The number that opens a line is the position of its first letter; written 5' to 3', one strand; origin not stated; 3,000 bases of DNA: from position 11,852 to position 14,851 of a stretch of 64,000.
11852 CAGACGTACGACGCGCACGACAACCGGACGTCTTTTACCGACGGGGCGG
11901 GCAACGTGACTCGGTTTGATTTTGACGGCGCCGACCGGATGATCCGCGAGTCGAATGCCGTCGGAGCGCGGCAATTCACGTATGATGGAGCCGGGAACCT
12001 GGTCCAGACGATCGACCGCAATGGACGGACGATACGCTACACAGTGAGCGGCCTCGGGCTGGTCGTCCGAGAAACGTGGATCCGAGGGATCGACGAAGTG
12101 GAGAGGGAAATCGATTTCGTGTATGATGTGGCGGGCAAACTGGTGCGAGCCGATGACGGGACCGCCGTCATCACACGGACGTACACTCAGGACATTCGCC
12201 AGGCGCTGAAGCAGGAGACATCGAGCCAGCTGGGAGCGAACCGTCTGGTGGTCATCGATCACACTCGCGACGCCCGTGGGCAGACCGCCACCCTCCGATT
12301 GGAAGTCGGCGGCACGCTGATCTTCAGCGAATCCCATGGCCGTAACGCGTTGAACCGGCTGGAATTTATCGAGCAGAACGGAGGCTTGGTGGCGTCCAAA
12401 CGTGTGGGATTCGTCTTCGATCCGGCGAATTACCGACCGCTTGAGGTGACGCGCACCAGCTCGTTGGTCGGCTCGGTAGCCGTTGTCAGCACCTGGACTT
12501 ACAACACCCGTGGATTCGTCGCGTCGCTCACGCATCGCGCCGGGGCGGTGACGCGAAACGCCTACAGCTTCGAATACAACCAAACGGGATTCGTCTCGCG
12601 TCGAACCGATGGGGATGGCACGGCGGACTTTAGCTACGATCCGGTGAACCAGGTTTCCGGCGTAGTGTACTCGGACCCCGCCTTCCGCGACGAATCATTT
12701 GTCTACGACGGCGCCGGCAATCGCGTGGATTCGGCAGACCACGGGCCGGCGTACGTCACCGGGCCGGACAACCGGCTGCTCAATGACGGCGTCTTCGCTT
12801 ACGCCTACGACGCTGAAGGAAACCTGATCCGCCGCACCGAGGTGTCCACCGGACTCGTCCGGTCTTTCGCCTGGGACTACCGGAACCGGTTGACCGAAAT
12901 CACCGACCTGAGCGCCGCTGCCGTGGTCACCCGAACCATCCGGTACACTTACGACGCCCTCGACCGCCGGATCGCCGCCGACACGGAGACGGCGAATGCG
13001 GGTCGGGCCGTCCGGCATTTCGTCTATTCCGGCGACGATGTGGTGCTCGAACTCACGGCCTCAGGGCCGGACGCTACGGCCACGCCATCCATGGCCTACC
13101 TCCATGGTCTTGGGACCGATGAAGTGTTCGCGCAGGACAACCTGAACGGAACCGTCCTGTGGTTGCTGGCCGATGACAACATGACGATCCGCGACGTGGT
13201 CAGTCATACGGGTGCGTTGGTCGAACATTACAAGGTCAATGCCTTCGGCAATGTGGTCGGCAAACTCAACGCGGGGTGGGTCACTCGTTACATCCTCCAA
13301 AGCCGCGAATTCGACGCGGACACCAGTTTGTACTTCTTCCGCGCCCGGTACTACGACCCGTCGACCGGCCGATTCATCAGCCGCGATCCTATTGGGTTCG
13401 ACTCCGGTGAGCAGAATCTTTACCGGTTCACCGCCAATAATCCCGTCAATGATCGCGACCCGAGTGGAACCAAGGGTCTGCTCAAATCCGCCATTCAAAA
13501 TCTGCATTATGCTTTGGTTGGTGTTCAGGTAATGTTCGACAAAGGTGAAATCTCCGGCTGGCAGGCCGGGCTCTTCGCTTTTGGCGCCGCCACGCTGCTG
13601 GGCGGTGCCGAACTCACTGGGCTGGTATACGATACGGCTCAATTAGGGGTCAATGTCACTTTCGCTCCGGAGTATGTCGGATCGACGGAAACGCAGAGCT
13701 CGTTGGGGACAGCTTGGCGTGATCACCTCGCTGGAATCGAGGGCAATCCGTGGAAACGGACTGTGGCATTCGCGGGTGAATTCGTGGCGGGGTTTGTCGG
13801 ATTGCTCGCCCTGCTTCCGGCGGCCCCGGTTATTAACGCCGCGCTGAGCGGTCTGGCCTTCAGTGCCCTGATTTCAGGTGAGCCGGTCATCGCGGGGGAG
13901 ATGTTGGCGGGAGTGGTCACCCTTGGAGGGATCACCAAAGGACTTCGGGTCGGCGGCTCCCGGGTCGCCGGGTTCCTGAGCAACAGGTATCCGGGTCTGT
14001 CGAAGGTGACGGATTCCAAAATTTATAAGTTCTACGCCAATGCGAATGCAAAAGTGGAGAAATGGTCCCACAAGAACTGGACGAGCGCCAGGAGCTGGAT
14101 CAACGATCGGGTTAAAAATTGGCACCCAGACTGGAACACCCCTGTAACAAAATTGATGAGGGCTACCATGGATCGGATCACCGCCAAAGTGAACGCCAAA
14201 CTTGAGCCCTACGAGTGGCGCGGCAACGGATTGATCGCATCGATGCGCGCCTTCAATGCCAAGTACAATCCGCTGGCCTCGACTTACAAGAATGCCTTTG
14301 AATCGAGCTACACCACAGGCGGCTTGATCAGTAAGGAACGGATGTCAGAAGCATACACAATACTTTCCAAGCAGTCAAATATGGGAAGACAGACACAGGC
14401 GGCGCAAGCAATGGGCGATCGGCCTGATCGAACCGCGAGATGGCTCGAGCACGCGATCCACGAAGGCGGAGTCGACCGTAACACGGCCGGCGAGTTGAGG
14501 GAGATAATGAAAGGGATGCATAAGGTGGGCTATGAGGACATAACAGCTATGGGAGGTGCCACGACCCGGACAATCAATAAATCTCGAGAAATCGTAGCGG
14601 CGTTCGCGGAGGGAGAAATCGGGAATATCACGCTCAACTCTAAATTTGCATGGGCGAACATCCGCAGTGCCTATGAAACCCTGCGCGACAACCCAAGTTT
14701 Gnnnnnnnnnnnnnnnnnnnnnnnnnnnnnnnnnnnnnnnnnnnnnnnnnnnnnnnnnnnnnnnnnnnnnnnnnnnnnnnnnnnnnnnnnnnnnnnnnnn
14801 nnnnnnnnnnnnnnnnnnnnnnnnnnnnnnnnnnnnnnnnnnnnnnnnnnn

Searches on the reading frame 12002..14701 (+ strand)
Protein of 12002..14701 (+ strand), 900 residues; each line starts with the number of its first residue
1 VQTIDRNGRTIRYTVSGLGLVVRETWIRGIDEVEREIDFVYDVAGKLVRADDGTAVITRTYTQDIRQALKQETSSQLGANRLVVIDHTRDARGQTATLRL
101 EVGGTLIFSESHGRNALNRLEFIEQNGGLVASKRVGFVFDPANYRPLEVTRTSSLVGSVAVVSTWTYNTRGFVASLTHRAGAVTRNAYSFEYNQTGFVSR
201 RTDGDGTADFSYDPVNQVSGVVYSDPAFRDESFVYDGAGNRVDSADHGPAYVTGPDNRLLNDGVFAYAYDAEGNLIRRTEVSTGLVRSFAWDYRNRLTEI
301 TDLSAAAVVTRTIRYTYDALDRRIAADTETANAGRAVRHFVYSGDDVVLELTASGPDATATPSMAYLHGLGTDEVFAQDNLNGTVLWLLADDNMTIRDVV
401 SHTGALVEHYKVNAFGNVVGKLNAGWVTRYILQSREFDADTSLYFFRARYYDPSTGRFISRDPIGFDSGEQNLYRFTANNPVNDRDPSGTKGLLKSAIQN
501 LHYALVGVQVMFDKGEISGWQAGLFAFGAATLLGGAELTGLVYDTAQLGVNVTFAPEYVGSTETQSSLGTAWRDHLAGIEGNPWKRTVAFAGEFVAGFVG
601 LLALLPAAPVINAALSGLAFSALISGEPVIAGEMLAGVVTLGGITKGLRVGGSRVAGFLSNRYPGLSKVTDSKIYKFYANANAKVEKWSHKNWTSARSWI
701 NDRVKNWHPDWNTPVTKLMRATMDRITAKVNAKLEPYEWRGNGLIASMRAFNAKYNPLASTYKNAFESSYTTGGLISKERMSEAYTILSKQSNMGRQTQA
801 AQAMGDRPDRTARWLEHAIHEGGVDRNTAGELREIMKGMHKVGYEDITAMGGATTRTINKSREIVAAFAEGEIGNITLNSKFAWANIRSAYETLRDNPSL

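Call 9: search_protein_families(library=ncbifam, proteins=[window:12002-14701:+], max_evalue=0.01)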
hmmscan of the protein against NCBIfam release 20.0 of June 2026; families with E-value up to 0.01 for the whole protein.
window:12002-14701:+ (900 aa): 3 families
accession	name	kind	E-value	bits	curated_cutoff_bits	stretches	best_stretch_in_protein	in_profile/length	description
TIGR03696.1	Rhs_assc_core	domain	3.1e-19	69.3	32.5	1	414-489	3-75/76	RHS repeat-associated core domain-containing protein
NF041261.1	RHS_core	equivalog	3.4e-17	61.6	2000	2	400-489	1172-1260/1261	RHS element core protein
TIGR01643.1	YD_repeat_2x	repeat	5e-08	33.1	15.8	0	269-303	1-34/42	YD repeat-containing protein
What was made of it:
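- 13241..13468 (+): Rhs-associated core of A (Arg at 13346-13348; DPIGF; DPSG). TIGR03696 scores 69.3 bits (call 9).
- Checked: In A it scores 69.3 bits and ends at nt 13468 (call 9).
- The core is scored by the curated model and ends exactly at DPxG (call 9).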
